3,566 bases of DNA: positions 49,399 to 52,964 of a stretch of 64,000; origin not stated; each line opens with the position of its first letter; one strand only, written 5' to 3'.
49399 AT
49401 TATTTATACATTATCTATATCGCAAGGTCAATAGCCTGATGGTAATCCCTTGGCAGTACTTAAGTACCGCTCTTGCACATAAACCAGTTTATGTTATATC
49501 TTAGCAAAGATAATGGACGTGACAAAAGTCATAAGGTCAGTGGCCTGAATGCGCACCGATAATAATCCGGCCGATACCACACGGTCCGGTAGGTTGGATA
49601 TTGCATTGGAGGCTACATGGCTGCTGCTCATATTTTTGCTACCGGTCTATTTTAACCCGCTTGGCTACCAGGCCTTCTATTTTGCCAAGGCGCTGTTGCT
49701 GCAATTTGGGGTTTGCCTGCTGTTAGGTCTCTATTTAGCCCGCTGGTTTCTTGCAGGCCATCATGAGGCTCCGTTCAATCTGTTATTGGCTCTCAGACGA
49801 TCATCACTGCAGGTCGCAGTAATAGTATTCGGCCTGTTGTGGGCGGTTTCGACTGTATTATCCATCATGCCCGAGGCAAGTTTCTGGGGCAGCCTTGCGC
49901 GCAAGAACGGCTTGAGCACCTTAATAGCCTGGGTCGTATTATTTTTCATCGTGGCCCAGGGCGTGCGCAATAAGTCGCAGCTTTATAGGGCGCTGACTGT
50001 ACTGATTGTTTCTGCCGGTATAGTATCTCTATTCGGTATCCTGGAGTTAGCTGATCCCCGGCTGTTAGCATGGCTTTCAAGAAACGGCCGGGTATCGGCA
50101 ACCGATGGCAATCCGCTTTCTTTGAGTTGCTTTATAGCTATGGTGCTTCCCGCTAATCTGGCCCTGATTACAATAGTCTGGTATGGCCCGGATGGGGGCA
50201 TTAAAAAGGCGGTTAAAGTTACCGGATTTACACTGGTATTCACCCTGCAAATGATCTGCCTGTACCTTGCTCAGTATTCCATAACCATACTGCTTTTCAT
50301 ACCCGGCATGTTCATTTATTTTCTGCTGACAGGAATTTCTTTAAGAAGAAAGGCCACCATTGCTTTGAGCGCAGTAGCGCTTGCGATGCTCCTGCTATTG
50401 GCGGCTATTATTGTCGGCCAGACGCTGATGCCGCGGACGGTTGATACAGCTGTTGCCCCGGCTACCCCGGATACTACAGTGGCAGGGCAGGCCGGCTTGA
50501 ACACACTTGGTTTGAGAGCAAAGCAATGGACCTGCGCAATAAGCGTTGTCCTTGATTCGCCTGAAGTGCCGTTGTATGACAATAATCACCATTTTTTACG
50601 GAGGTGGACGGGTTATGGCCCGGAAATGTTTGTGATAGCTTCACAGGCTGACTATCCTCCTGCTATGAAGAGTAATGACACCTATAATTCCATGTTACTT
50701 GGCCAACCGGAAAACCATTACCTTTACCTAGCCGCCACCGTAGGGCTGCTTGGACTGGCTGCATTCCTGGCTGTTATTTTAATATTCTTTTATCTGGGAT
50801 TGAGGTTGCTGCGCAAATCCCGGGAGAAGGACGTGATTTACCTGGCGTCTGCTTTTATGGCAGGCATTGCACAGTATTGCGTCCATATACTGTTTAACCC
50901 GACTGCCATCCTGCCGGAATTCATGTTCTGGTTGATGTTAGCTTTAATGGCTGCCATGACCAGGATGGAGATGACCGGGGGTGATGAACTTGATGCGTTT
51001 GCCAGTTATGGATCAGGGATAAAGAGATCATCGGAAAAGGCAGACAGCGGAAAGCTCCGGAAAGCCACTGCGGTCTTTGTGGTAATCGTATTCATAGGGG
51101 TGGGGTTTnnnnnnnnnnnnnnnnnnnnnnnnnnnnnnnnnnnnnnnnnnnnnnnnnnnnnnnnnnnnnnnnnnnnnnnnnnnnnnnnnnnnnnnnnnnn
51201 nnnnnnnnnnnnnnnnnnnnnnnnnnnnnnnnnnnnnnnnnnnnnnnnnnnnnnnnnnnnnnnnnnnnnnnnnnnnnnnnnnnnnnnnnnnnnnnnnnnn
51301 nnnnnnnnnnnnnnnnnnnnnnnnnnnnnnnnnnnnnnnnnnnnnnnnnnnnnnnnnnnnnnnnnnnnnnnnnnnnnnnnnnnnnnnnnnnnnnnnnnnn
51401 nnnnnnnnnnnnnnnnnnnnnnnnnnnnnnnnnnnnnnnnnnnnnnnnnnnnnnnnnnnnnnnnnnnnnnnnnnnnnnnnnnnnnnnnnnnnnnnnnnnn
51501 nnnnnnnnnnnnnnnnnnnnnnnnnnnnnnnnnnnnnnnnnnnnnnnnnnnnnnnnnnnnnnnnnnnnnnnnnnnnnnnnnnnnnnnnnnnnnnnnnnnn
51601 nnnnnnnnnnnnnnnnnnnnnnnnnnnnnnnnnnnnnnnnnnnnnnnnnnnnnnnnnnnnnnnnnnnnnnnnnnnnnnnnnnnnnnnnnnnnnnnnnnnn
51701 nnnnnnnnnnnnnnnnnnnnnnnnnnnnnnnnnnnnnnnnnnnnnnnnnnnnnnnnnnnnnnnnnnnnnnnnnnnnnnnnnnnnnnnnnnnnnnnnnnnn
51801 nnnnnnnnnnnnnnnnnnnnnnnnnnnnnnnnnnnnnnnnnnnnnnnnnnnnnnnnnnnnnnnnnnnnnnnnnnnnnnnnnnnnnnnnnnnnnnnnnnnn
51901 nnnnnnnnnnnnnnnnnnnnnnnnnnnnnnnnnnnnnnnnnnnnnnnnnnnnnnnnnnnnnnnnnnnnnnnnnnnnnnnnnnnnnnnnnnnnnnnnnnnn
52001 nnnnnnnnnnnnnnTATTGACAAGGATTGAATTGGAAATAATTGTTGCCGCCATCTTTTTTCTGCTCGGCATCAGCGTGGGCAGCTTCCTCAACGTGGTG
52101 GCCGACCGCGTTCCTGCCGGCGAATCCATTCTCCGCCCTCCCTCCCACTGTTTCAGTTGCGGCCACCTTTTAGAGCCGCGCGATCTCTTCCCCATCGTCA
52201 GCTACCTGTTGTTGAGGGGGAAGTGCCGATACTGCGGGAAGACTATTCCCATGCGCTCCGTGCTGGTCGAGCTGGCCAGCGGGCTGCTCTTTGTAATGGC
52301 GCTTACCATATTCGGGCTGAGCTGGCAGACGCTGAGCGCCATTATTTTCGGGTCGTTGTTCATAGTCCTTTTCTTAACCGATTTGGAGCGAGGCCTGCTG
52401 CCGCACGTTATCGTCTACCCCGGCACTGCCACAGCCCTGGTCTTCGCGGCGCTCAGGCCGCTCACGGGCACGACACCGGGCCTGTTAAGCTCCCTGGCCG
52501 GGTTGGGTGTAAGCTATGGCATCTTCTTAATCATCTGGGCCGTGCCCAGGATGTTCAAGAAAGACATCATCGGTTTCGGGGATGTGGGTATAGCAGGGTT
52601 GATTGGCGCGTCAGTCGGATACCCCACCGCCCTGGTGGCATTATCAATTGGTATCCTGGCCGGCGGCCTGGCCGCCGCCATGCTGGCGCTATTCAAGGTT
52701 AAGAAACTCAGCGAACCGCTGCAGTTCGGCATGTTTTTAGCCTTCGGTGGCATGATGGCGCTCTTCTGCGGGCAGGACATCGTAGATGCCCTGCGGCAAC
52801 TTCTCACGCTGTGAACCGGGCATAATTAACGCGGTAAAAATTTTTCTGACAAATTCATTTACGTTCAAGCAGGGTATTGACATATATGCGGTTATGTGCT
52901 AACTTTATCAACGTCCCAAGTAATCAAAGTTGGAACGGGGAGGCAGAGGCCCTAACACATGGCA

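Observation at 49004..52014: Wzy_C-like 12-TM/TPR protein next to the major pilin: candidate PglL/TfpO-type O-oligosaccharyltransferase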

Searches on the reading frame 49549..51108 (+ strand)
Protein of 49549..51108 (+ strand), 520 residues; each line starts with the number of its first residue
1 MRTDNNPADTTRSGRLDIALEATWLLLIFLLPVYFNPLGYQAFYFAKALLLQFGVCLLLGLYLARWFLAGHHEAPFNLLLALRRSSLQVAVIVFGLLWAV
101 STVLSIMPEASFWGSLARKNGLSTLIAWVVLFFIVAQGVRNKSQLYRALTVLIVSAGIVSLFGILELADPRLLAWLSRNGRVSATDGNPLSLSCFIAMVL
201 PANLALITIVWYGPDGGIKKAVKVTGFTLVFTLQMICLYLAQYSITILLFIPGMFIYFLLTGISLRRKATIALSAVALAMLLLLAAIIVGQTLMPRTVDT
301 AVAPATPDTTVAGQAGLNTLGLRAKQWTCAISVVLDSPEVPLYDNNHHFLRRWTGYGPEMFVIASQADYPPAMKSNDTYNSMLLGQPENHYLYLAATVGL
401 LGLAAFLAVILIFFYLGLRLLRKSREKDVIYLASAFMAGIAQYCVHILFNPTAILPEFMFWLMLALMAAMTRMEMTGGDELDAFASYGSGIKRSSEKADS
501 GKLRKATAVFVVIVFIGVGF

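Call 25: search_solved_structures(query=A2, max_evalue=10, show_alignments=5)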
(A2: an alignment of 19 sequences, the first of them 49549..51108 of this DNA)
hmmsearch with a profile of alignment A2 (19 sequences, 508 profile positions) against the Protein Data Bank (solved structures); distinct sequences matched with E-value up to 10: 0.

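Call 37: predict_structure(alignment_id=A3)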
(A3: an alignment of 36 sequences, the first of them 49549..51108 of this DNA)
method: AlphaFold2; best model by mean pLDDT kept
length: 520 residues; sequences in the alignment: 36
mean_pLDDT: 77.0   pTM: 0.83
mean pLDDT of the five models: 77.0, 76.9, 76.7, 74.9, 71.7
residues with pLDDT >= 90: 182; 70-90: 175; 50-70: 108; < 50: 55
segments of 3 or more residues with pLDDT < 50: 1-11, 72-76, 297-308, 379-381, 478-499
pLDDT, mean of each block of 10 residues (from residue 1): 39 70 94 73 78 92 79 50 78 91 80 68 90 90 92 95 80 57 71 91 96 83 94 92 76 94 92 91 78 50 43 56 72 77 70 75 64 55 60 82 93 95 91 97 86 83 95 66 33 36 81 90
secondary structure, 60 per line:
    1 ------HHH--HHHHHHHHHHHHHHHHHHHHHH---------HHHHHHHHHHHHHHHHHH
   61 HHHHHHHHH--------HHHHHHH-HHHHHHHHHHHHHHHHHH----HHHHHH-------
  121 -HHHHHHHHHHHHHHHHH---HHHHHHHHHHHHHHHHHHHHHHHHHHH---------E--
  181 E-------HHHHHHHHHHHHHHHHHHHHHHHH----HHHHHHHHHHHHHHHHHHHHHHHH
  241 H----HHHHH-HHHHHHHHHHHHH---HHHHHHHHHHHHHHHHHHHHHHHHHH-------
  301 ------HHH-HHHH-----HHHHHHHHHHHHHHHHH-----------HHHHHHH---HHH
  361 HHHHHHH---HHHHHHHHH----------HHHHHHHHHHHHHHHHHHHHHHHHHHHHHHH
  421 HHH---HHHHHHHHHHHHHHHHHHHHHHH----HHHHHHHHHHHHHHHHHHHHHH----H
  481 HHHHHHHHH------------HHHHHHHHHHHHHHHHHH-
elements in order: H12-33 H43-69 H78-84 H86-103 H108-113 H122-138 H142-168 H189-212 H217-241 H246-250 H252-264 H268-293 H311-314 H320-336 H348-354 H358-367 H371-379 H390-423 H427-449 H454-475 H480-489 H502-519

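Call 85: fold_search(model_id=the predicted structure, library=pdb)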
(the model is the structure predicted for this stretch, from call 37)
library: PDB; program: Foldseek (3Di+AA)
matches with E <= 10: 417; with E <= 0.001: 1
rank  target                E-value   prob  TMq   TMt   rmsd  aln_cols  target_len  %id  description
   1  7tpg_B                2.0e-05  1.00  0.49  0.60   7.5       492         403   17  Single-Particle Cryo-EM Structure of the WaaL O-antigen ligase in its ligand bound state (released 2022-04-06)
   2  7v2d_l                2.5e-02  0.54  0.15  0.13  24.0       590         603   11  Deactive state complex I from Q10 dataset (released 2022-03-02)
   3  9bwd_l                4.9e-02  0.38  0.14  0.13  23.5       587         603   12  Cryo-EM structure of respiratory supercomplex I (released 2025-08-06)
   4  9lsz_A                4.9e-02  0.16  0.10  0.10  24.4       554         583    9  Inward-open Structure of human B0AT1 (released 2026-02-18)
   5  9n9j_I                6.6e-02  0.75  0.22  0.18  23.3       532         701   12  Structure of a GRP94 folding intermediate engaged with a CCDC134- and FKBP11-bound secretory translocon (released 2025-11-19)
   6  6zku_L                7.5e-02  0.38  0.16  0.16  28.5       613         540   10  Deactive complex I, open3 (released 2020-10-07)
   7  4zwb_A                1.0e-01  0.21  0.12  0.13  26.0       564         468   11  Crystal structure of maltose-bound human GLUT3 in the outward-occluded conformation at 2.4 angstrom (released 2015-07-22)
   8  8bh1_A                1.1e-01  0.99  0.35  0.46   8.3       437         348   12  Core divisome complex FtsWIQBL from Pseudomonas aeruginosa (released 2023-04-19)
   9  7v2c_l                1.1e-01  0.30  0.16  0.15  28.6       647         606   11  Active state complex I from Q10 dataset (released 2022-03-02)
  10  8pnl_C                1.1e-01  0.21  0.14  0.14  26.9       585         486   12  Outward-open conformation of a Major Facilitator Superfamily (MFS) transporter MHAS2168, a homologue of Rv1410 from M. (released 2023-10-18)
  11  9w2u_L                1.3e-01  0.30  0.16  0.14  23.4       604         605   10  Cryo-EM structure of complex I on the bovine heart submitochondrial particles, open (released 2026-04-01)
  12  8uca_5                1.4e-01  0.28  0.16  0.15  22.3       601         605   12  Formation of I2+III2 supercomplex rescues respiratory chain defects (released 2025-01-15)
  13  8w20_A                1.4e-01  0.10  0.09  0.07  57.3       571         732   13  Umb1 umbrella toxin particle (released 2024-04-17)
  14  8qsl_A                1.7e-01  0.12  0.12  0.12  28.4       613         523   13  Cryo-EM structure of human SLC15A4 dimer in outward open state in LMNG (released 2023-10-25)
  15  8qby_L                1.8e-01  0.25  0.17  0.15  22.2       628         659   10  Respiratory complex I from Paracoccus denitrificans in MSP2N2 nanodiscs (released 2024-09-11)
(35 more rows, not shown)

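Call 89: search_protein_representatives(protein=window:49549-51108:+)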
Query: 520 residues. Proteins with E-value up to 0.001 (for the whole library): 2698; up to 1e-10: 826; up to 1e-30: 32. The best 150 are listed.
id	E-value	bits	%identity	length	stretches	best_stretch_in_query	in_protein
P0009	5.4e-209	711.6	66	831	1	4-520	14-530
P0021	2.8e-168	577.3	53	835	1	14-520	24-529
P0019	2.9e-149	514.6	51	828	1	4-520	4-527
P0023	5.7e-135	467.4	46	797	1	20-519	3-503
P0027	1.6e-132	459.4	45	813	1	17-516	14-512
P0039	5.2e-132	457.7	47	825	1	15-480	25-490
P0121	8.8e-125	433.8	44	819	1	9-517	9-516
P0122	1.5e-124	433.1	45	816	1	14-478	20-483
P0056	3.9e-100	352.5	52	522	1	198-519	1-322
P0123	9.4e-99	348.0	41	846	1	17-519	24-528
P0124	2.7e-92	326.6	39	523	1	19-474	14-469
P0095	2.1e-86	307.2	38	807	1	19-506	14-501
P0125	4.1e-84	299.7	36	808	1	7-475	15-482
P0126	7.0e-84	298.9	39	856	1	18-475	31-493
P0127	2.8e-83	296.9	36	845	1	12-519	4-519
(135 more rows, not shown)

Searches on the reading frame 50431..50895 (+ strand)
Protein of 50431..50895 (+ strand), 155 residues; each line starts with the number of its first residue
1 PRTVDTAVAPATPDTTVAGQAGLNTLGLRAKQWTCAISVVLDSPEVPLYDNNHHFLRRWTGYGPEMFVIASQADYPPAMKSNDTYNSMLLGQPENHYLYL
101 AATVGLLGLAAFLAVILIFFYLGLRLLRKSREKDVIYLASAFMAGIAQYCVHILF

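Call 66: search_solved_structures(query=A4, max_evalue=10, show_alignments=3)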
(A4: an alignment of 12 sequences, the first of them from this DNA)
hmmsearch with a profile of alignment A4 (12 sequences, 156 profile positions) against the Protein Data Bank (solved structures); distinct sequences matched with E-value up to 10: 2.
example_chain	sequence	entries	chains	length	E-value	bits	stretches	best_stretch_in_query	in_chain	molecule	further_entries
7tpg_B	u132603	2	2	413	0.072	15.8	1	80-131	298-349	Putative cell surface polysaccharide polymerase/ligase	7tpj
2m3e_A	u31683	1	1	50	1.9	11.2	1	96-135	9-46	Integrin alpha-L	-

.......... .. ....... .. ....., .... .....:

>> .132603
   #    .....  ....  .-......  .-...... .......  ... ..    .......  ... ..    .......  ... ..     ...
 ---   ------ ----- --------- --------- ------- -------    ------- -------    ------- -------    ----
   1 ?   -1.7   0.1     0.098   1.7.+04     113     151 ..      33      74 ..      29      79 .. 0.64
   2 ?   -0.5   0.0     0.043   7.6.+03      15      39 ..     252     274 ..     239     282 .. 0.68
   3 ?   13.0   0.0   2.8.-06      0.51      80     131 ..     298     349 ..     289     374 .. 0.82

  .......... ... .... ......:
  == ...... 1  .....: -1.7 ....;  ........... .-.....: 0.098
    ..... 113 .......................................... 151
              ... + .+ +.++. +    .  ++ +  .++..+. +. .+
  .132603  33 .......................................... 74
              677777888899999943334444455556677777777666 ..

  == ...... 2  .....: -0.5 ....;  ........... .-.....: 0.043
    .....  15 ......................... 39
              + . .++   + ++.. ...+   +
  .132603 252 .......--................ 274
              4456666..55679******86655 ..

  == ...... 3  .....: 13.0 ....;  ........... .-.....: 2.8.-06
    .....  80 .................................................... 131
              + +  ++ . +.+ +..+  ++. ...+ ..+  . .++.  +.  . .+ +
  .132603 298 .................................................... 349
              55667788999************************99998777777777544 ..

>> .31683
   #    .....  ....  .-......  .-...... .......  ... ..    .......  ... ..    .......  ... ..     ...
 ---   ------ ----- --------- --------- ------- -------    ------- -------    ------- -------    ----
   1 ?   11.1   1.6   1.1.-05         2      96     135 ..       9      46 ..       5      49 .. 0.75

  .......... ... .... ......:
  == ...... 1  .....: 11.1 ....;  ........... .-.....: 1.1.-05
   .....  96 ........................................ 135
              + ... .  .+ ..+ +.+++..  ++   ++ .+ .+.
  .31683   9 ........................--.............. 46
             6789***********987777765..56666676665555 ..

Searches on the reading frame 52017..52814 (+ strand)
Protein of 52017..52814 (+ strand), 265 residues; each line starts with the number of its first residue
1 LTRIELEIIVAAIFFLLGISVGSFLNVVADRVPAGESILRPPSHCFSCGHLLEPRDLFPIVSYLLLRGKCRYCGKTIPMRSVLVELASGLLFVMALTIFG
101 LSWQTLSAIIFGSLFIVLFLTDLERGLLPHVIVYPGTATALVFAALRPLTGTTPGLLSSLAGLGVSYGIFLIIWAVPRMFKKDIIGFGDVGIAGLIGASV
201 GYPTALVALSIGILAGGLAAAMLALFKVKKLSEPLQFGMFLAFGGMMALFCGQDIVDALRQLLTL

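Call 3: search_protein_families(library=pfam, proteins=[window:52017-52814:+], max_evalue=0.01)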
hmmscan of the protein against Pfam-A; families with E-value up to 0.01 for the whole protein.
window:52017-52814:+ (265 aa): 2 families
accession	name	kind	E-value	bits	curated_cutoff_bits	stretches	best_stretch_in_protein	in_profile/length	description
PF06750.18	A24_N_bact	-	4.3e-31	107.2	23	1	16-97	1-82/84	Bacterial Peptidase A24 N-terminal domain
PF01478.23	Peptidase_A24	-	1.4e-11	45.2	26.5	1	109-219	1-102/104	Type IV leader peptidase family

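Call 4: search_protein_families(library=ncbifam, proteins=[window:52017-52814:+], max_evalue=0.01)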
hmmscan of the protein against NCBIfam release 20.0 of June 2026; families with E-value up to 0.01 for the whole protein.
window:52017-52814:+ (265 aa): 0 families

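Call 68: find_related_loci(query=A5, collection=metagenome_contigs, flank=6000)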
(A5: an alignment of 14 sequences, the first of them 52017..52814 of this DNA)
Query A5 (265 aa) in metagenome_contigs; peptide patterns used: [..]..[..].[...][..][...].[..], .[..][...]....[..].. (x = any residue, [..] = any of these).
600 stretches matched a pattern (row limit reached: there are more); 566 encode a relative of the query (tblastn E <= 1e-3); the best 80 are kept; 80 distinct loci.
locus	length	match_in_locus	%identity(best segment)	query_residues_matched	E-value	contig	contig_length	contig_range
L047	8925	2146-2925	64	3-262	4e-114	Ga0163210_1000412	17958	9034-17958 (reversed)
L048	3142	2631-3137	66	18-186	4e-74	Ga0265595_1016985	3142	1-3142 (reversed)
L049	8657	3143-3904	43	12-259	1e-59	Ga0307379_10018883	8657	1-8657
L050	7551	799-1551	44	5-255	2e-57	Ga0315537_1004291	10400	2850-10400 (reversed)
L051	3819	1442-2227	45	5-257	1e-56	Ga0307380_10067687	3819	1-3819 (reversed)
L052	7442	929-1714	38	5-257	4e-52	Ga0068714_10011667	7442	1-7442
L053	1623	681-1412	40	11-262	1e-52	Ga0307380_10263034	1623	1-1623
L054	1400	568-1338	39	2-260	3e-53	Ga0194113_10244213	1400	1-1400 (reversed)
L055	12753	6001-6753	44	2-257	6e-50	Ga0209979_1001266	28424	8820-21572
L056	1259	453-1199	40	6-257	7e-52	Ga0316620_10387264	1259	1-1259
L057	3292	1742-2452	42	13-257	3e-49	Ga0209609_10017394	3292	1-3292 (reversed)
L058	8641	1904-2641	42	6-257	1e-48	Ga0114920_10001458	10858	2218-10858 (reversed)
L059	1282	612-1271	42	6-233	7e-51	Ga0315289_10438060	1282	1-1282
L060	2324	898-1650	41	11-262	1e-48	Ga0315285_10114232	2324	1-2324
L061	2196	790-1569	39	5-256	1e-48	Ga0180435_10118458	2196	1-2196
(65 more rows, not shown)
